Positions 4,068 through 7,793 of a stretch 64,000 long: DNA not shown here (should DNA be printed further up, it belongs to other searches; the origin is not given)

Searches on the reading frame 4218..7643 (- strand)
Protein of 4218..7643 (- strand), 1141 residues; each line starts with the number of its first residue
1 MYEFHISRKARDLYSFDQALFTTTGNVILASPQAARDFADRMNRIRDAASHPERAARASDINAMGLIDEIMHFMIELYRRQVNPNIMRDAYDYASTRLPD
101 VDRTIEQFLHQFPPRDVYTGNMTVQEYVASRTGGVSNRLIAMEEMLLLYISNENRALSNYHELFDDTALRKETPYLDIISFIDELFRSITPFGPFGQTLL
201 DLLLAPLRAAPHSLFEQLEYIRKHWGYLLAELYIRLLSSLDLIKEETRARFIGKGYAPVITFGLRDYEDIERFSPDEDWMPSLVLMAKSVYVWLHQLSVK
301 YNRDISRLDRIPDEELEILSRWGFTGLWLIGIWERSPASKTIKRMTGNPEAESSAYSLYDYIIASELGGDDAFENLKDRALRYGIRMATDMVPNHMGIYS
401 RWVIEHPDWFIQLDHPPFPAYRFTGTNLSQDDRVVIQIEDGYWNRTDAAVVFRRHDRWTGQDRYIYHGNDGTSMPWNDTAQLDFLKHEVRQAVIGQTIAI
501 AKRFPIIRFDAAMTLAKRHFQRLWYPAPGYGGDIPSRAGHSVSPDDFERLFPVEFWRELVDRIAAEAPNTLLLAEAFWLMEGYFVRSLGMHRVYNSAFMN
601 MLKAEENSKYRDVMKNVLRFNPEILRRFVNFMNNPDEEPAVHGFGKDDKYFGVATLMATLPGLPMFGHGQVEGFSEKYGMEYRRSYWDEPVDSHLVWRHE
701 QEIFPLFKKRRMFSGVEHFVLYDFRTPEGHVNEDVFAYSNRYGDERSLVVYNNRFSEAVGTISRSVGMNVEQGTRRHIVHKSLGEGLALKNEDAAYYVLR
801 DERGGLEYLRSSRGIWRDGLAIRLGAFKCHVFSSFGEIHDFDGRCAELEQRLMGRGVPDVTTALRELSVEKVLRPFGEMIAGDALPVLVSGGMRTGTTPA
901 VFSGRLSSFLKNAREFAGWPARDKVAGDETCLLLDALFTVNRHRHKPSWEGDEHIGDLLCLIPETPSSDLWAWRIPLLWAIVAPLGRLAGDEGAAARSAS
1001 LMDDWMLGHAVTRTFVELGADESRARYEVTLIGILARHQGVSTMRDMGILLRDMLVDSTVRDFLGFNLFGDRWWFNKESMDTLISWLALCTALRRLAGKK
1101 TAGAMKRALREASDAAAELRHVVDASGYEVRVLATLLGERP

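Call 3: search_protein_families(library=pfam, proteins=[window:4218-7643:-], max_evalue=0.01)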
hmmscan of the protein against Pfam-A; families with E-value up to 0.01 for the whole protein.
window:4218-7643:- (1141 aa): 1 family
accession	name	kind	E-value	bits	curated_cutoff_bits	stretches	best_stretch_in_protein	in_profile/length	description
PF00128.31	Alpha-amylase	-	3.2e-07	30.4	22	1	315-409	24-105/446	Alpha amylase, catalytic domain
